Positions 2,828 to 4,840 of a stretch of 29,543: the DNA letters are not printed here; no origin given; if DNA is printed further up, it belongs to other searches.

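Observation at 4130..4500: HisRS carries an extremely AT-rich in-frame insertion of about 115 aa between motif 1 and the HisA / motif 2 catalytic elements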

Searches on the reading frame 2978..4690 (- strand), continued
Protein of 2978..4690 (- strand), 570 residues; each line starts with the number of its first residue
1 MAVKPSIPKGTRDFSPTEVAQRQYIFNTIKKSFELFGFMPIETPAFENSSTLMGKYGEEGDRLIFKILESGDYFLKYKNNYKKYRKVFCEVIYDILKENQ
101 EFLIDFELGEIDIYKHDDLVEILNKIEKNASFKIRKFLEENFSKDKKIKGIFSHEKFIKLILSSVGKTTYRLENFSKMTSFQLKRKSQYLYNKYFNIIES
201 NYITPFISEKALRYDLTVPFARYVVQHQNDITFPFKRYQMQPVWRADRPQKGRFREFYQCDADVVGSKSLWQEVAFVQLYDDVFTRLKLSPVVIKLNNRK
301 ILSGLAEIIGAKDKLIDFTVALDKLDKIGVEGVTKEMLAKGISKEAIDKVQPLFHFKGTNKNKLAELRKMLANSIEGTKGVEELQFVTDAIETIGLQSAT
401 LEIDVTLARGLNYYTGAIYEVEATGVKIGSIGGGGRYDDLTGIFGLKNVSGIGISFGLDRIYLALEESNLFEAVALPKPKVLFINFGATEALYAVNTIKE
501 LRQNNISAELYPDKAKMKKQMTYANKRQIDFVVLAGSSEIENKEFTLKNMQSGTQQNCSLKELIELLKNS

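Call 17: find_homologous_proteins(query=window:2978-4690:-, max_evalue=1e-50)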
Query window:2978-4690:- (570 aa): 8000 proteins with E <= 1e-50 among 8000 candidates; the best 120 are listed.
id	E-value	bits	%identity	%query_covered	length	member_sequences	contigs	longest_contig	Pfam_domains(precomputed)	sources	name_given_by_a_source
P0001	0.0e+0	1257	100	100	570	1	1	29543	PF13393.12,PF03129.26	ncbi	ncbi:MAG: histidine--tRNA ligase [Flavobacteriaceae bacterium]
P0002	5.3e-266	902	76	100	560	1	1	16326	PF13393.12,PF03129.26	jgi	-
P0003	1.1e-257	874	74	100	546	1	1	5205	PF13393.12,PF03129.26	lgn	-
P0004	1.7e-255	867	90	65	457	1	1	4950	PF13393.12,PF03129.26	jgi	jgi:histidyl-tRNA synthetase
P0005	3.7e-247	840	85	66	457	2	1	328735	PF13393.12,PF03129.26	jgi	jgi:histidyl-tRNA synthetase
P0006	1.2e-246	838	85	65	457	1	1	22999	PF13393.12,PF03129.26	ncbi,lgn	-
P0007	2.1e-246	837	71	100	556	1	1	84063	PF13393.12,PF03129.26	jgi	jgi:histidyl-tRNA synthetase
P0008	9.4e-244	828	87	65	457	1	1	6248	PF13393.12,PF03129.26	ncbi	-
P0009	3.1e-242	823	70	100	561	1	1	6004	PF13393.12,PF03129.26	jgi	-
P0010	8.2e-241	819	68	100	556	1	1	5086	PF13393.12,PF03129.26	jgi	-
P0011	1.2e-236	805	82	65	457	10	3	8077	PF13393.12,PF03129.26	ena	-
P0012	1.0e-235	802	80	66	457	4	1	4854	PF13393.12,PF03129.26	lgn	-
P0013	2.0e-233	794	81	65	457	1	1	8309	PF13393.12,PF03129.26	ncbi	-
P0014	1.4e-231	788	82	64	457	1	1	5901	PF13393.12,PF03129.26,PF00587.31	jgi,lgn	-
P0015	2.3e-230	784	80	65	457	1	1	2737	PF13393.12,PF03129.26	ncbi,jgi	-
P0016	3.2e-230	784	80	65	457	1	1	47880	PF13393.12,PF03129.26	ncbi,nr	ncbi:MAG: histidine--tRNA ligase [Flavobacteriaceae bacterium]|nr:histidine--tRNA ligase [Flavobacte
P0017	8.6e-228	776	80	65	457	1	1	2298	PF13393.12,PF03129.26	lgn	-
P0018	8.8e-227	772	80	65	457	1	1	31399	PF13393.12,PF03129.26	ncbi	-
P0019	6.2e-226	769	64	99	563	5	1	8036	PF13393.12,PF03129.26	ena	-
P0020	8.4e-224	762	77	66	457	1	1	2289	PF13393.12,PF03129.26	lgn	-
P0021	6.4e-223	760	78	65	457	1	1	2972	PF13393.12,PF03129.26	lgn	-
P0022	1.4e-222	758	79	65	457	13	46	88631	PF13393.12,PF03129.26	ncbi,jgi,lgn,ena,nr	ncbi:MAG: histidine--tRNA ligase [Zetaproteobacteria bacterium]|nr:histidine--tRNA ligase [Zetaprote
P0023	1.2e-220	752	75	65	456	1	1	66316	PF13393.12,PF03129.26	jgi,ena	-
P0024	1.5e-220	752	78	64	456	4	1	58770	PF13393.12,PF03129.26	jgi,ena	-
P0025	3.7e-220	750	65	99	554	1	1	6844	PF13393.12,PF03129.26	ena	-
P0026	4.1e-220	750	79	65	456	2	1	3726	PF13393.12,PF03129.26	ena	-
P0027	5.5e-220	750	77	65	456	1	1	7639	PF13393.12,PF03129.26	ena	-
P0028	7.0e-220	750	77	65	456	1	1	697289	PF13393.12,PF03129.26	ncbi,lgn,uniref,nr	ncbi:histidyl-tRNA synthetase [Lutibacter oricola]|uniref:Histidine--tRNA ligase n=1 Tax=Lutibacter 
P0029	1.1e-219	749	77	65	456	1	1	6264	PF13393.12,PF03129.26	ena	-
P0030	5.3e-219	747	77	65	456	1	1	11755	PF13393.12,PF03129.26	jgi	jgi:histidyl-tRNA synthetase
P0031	8.7e-219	746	62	99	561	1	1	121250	PF13393.12,PF03129.26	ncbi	-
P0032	1.0e-218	746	74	68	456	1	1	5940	PF13393.12,PF03129.26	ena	-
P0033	1.8e-218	745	78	64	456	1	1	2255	PF13393.12,PF03129.26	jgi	-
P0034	2.4e-218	744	77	64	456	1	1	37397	PF13393.12,PF03129.26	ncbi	ncbi:histidine--tRNA ligase [Lutibacter sp.]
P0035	2.8e-218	744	77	64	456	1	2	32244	PF13393.12,PF03129.26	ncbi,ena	-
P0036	3.2e-218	744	77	64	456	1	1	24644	PF13393.12,PF03129.26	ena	-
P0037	4.3e-218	744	76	65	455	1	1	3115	PF13393.12,PF03129.26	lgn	-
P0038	4.7e-218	743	74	68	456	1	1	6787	PF13393.12,PF03129.26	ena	-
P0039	5.6e-218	743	76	65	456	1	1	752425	PF13393.12,PF03129.26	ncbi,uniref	ncbi:histidine--tRNA ligase [Lutibacter holmesii]|uniref:Histidine--tRNA ligase n=1 Tax=Lutibacter h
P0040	7.0e-218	743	77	64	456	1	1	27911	PF13393.12,PF03129.26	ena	-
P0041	7.8e-218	743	74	68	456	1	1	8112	PF13393.12,PF03129.26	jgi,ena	-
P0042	9.8e-218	742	75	66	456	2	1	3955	PF13393.12,PF03129.26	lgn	-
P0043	1.2e-217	742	76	65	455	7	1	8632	PF13393.12,PF03129.26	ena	-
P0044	1.2e-217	742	77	64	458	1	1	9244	PF13393.12,PF03129.26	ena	-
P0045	1.3e-217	742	64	99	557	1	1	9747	PF13393.12,PF03129.26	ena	-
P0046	1.3e-217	742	77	64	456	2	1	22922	PF13393.12,PF03129.26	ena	-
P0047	1.4e-217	742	76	65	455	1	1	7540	PF13393.12,PF03129.26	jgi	-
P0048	1.7e-217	742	73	68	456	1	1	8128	PF13393.12,PF03129.26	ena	-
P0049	1.8e-217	742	73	68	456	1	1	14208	PF13393.12,PF03129.26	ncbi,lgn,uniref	ncbi:histidine--tRNA ligase [Lutibacter sp.]|uniref:histidine--tRNA ligase n=1 Tax=Lutibacter sp. Ta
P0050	2.0e-217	741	77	64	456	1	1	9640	PF13393.12,PF03129.26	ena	-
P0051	2.9e-217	741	76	65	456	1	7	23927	PF13393.12,PF03129.26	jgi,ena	jgi:histidyl-tRNA synthetase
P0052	3.0e-217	741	77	64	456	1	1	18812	PF13393.12,PF03129.26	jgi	-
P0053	3.2e-217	741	77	64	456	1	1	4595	PF13393.12,PF03129.26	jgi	-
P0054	4.1e-217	740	73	68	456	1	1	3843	PF13393.12,PF03129.26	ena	-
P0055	4.1e-217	740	74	67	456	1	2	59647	PF13393.12,PF03129.26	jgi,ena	-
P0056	4.7e-217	740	77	63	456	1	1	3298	PF13393.12,PF03129.26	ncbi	-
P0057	4.7e-217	740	77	63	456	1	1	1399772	PF13393.12,PF03129.26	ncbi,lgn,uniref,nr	ncbi:histidine--tRNA ligase [Lutibacter flavus]|uniref:Histidine--tRNA ligase n=1 Tax=Lutibacter fla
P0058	5.6e-217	740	76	65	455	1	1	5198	PF13393.12,PF03129.26,PF00587.31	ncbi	-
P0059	6.1e-217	740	73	68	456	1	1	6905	PF13393.12,PF03129.26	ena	-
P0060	6.6e-217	740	77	65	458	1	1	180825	PF13393.12,PF03129.26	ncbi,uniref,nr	ncbi:histidine--tRNA ligase [Lutibacter sp. HS1-25]|uniref:histidine--tRNA ligase n=1 Tax=Lutibacter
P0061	6.7e-217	740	74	67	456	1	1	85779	PF13393.12,PF03129.26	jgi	-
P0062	7.0e-217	740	63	99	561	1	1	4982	PF13393.12,PF03129.26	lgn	-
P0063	7.6e-217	740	77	64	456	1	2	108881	PF13393.12,PF03129.26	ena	-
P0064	7.6e-217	740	75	64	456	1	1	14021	PF13393.12,PF03129.26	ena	-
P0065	8.9e-217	739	76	64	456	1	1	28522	PF13393.12,PF03129.26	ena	-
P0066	1.0e-216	739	77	64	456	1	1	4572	PF13393.12,PF03129.26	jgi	-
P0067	1.1e-216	739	74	65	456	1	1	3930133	PF13393.12,PF03129.26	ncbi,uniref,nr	ncbi:histidine--tRNA ligase [Lutibacter sp. A80]|uniref:histidine--tRNA ligase n=1 Tax=Lutibacter sp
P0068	1.1e-216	739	76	65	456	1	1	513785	PF13393.12,PF03129.26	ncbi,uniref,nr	ncbi:histidine--tRNA ligase [Lutibacter citreus]|uniref:histidine--tRNA ligase n=1 Tax=Lutibacter ci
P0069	1.1e-216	739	76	64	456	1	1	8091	PF13393.12,PF03129.26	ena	-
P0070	1.1e-216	739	77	64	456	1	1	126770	PF13393.12,PF03129.26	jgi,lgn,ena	-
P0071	1.3e-216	739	63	99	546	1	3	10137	PF13393.12,PF03129.26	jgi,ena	-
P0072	1.5e-216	738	77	64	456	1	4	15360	PF13393.12,PF03129.26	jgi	jgi:histidyl-tRNA synthetase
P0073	1.6e-216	738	76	65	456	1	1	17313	PF13393.12,PF03129.26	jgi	jgi:histidyl-tRNA synthetase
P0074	1.8e-216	738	77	64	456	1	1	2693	PF13393.12,PF03129.26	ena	-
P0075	1.8e-216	738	76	64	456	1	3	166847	PF13393.12,PF03129.26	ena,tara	tara:strand:- start:48060 stop:49430 length:1371 start_codon:yes stop_codon:yes gene_type:complete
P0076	1.9e-216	738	63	99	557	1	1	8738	PF13393.12,PF03129.26,PF00587.31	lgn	-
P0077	2.0e-216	738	76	65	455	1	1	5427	PF13393.12,PF03129.26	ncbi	-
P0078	2.1e-216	738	76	64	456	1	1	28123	PF13393.12,PF03129.26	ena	-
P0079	2.5e-216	738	77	64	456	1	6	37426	PF13393.12,PF03129.26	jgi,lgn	jgi:histidyl-tRNA synthetase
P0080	3.3e-216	737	62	99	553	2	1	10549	PF13393.12,PF03129.26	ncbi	-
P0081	3.4e-216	737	76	64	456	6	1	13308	PF13393.12,PF03129.26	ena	-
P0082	3.7e-216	737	76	64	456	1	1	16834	PF13393.12,PF03129.26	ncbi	-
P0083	5.4e-216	737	75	65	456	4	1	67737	PF13393.12,PF03129.26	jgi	-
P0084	6.0e-216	737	76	64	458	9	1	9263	PF13393.12,PF03129.26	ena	-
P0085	6.4e-216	736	75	64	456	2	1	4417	PF13393.12,PF03129.26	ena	-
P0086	7.2e-216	736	77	64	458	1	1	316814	PF13393.12,PF03129.26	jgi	-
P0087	7.3e-216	736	76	64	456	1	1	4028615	PF13393.12,PF03129.26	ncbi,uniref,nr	ncbi:histidine--tRNA ligase [Lutibacter sp. A64]|uniref:histidine--tRNA ligase n=1 Tax=Lutibacter sp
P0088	9.1e-216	736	75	65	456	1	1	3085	PF13393.12,PF03129.26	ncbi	-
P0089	9.1e-216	736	76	64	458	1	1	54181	PF13393.12,PF03129.26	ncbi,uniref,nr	ncbi:histidine--tRNA ligase [Lutibacter sp.]|uniref:histidine--tRNA ligase n=1 Tax=Lutibacter sp. Ta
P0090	1.1e-215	736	76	65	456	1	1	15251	PF13393.12,PF03129.26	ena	-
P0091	1.4e-215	735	63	99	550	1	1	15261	PF13393.12,PF03129.26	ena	-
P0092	1.4e-215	735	75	65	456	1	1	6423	PF13393.12,PF03129.26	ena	-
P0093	1.5e-215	735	63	99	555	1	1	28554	PF13393.12,PF03129.26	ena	-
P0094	1.7e-215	735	76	64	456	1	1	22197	PF13393.12,PF03129.26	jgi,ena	-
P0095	2.0e-215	735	76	65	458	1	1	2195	PF13393.12,PF03129.26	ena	-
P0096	2.0e-215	735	76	65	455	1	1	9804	PF13393.12,PF03129.26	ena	-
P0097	2.1e-215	735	75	64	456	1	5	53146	PF13393.12,PF03129.26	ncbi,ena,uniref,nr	ncbi:histidine--tRNA ligase [uncultured Lutibacter sp.]|uniref:histidine--tRNA ligase n=1 Tax=uncult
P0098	2.1e-215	735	76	64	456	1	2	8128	PF13393.12,PF03129.26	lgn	-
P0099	2.1e-215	735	76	65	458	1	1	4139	PF13393.12,PF03129.26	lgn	-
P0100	2.3e-215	735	75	65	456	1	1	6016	PF13393.12,PF03129.26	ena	-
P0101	2.5e-215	734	75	65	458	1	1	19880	PF13393.12,PF03129.26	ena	-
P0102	2.7e-215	734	75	65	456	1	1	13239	PF13393.12,PF03129.26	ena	-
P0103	3.1e-215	734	63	100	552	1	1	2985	PF13393.12,PF03129.26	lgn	-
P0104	6.5e-215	733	75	65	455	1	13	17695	PF13393.12,PF03129.26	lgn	-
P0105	7.0e-215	733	63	99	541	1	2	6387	PF13393.12,PF03129.26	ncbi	-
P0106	7.7e-215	733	76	65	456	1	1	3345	PF13393.12,PF03129.26,PF00587.31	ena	-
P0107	8.4e-215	733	61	99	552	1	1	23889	PF13393.12,PF03129.26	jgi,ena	-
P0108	8.8e-215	733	76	64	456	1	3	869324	PF13393.12,PF03129.26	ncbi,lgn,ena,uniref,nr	ncbi:histidyl-tRNA synthetase [Lutibacter oceani]|uniref:Histidine--tRNA ligase n=1 Tax=Lutibacter o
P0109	9.2e-215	733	75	64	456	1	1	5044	PF13393.12,PF03129.26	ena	-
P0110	1.3e-214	732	76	65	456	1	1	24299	PF13393.12,PF03129.26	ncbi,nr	ncbi:MAG: histidine--tRNA ligase [Lutibacter sp.]|nr:MAG: histidine--tRNA ligase [Lutibacter sp.]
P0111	1.4e-214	732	76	64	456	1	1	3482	PF13393.12,PF03129.26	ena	-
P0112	1.5e-214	732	77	64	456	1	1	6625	PF13393.12,PF03129.26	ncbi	-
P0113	1.5e-214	732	76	65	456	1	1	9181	PF13393.12,PF03129.26,PF00587.31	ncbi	-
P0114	2.1e-214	731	72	68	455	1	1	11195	PF13393.12,PF03129.26,PF00587.31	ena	-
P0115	2.2e-214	731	72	68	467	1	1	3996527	PF13393.12,PF03129.26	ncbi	-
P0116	2.5e-214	731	75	64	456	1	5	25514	PF13393.12,PF03129.26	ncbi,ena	-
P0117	3.1e-214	731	60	99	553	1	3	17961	PF13393.12,PF03129.26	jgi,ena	jgi:histidyl-tRNA synthetase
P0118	3.2e-214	731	70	68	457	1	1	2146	PF13393.12,PF03129.26,PF00587.31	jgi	-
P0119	3.3e-214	731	60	99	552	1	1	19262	PF13393.12,PF03129.26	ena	-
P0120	3.8e-214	731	70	68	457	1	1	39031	PF13393.12,PF03129.26,PF00587.31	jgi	-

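Call 28: find_encoding_contigs(protein=P0002, flank=6000, max_places=2)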
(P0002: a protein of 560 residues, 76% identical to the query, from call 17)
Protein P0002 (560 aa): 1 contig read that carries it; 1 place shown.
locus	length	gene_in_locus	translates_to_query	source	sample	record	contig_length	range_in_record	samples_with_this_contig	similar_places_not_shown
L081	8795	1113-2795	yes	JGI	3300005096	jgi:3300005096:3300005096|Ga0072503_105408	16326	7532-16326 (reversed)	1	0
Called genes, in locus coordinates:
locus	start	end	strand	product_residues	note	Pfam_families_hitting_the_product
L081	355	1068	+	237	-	PF02348:CTP_transf_3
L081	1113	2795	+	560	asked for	PF13393:tRNA-synt_His, PF03129:HGTP_anticodon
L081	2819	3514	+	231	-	PF01227:GTP_cyclohydroI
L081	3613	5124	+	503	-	PF00112:Peptidase_C1, PF13529:Peptidase_C39_2 (faint), PF14326:DUF4384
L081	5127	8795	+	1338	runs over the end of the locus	PF09136:Glucodextran_B, PF00656:Peptidase_C14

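Call 29: find_encoding_contigs(protein=P0004, flank=6000, max_places=2)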
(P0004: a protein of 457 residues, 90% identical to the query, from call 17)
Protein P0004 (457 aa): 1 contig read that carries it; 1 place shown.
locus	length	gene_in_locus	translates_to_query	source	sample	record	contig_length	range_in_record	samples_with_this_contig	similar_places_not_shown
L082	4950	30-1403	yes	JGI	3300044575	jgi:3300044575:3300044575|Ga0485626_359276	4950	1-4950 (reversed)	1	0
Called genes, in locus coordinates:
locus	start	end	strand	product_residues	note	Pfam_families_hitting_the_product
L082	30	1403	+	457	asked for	PF13393:tRNA-synt_His, PF03129:HGTP_anticodon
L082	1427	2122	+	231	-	PF01227:GTP_cyclohydroI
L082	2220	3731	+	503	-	PF00112:Peptidase_C1, PF13529:Peptidase_C39_2 (weak), PF14326:DUF4384 (weak)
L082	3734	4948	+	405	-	?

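Call 30: find_encoding_contigs(protein=P0003, flank=6000, max_places=2)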
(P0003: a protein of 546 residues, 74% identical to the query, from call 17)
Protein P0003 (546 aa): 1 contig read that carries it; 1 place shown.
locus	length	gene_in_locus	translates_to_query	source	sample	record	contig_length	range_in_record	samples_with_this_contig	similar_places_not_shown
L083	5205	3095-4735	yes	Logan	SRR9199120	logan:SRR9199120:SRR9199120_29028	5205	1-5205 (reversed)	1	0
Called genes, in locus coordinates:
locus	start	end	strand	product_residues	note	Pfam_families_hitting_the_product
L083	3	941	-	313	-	?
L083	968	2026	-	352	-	PF14026:SCO4226-like, PF12833:HTH_18, PF00165:HTH_AraC (weak)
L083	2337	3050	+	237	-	PF02348:CTP_transf_3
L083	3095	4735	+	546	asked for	PF13393:tRNA-synt_His, PF03129:HGTP_anticodon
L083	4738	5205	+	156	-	?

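Call 34: find_encoding_contigs(protein=P0007, flank=3000, max_places=1)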
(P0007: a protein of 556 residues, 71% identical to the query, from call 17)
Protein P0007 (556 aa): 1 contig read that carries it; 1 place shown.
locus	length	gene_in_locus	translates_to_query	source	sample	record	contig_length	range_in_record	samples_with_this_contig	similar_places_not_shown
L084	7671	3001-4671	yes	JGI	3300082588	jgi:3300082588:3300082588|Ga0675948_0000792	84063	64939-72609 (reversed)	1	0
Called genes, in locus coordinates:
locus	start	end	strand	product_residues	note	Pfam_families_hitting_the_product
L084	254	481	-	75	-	-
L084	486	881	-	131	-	PF18925:DUF5675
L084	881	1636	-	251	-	-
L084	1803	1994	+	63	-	PF13730:HTH_36 (weak)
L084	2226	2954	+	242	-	PF02348:CTP_transf_3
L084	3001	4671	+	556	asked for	PF13393:tRNA-synt_His, PF03129:HGTP_anticodon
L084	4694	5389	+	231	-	PF01227:GTP_cyclohydroI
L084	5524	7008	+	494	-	PF00112:Peptidase_C1, PF13529:Peptidase_C39_2 (weak), PF14326:DUF4384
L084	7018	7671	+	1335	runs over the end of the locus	PF09136:Glucodextran_B (weak), PF00656:Peptidase_C14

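Call 35: find_encoding_contigs(protein=P0080, flank=3000, max_places=1)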
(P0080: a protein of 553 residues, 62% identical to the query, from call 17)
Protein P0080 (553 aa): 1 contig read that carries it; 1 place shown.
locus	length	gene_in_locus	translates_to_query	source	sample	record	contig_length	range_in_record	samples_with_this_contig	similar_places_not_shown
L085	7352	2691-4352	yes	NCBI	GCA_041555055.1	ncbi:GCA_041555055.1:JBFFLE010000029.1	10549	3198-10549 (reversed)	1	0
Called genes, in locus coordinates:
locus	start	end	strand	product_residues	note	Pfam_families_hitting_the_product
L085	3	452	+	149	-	?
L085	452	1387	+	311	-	PF03631:Virul_fac_BrkB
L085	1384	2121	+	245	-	PF01128:IspD (faint), PF02348:CTP_transf_3, PF12804:NTP_transf_3 (weak)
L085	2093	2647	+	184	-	PF14093:DUF4271 (weak)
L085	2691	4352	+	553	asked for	PF13393:tRNA-synt_His, PF03129:HGTP_anticodon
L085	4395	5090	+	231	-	PF01227:GTP_cyclohydroI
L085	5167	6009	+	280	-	PF01569:PAP2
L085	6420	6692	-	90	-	PF04505:CD225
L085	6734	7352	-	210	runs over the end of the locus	-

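Call 36: find_encoding_contigs(protein=P0107, flank=3000, max_places=1)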
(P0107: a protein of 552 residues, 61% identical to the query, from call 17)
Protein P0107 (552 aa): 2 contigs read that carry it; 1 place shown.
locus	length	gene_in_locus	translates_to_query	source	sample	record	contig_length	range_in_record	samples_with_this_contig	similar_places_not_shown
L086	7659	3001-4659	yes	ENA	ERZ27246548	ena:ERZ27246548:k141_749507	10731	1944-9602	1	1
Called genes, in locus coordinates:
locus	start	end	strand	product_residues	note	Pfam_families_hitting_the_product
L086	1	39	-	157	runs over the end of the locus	PF02590:SPOUT_MTase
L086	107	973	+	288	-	PF02749:QRPTase_N, PF01729:QRPTase_C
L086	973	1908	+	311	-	PF03631:Virul_fac_BrkB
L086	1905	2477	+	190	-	PF13548:DUF4126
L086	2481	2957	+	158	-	PF14093:DUF4271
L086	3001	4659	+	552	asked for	PF13393:tRNA-synt_His, PF03129:HGTP_anticodon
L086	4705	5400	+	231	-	PF01227:GTP_cyclohydroI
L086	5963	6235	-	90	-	PF04505:CD225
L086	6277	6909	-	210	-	-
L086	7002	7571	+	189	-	-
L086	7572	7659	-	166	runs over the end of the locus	-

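Call 47: find_related_loci(query=window:2978-4690:-, collection=viral_contigs, flank=3000)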
Query window:2978-4690:- (570 aa) in viral_contigs; peptide patterns used: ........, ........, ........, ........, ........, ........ (x = any residue, [..] = any of these).
41 stretches matched a pattern; 9 encode a relative of the query (tblastn E <= 1e-3); 9 distinct loci.
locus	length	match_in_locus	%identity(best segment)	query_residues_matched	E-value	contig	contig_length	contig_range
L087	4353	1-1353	67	1-563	2e-161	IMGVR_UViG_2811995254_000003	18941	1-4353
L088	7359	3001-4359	57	1-568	5e-135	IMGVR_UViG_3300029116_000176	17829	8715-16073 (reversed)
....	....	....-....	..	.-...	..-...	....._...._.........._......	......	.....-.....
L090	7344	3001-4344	58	3-564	2e-132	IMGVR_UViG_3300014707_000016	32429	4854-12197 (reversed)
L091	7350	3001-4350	56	4-568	2e-131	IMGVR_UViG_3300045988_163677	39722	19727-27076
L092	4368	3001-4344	58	3-564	1e-130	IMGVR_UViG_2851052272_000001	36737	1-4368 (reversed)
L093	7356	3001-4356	56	1-569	3e-129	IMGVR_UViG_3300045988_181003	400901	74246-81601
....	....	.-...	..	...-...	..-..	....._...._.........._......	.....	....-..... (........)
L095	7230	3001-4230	36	8-548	1e-47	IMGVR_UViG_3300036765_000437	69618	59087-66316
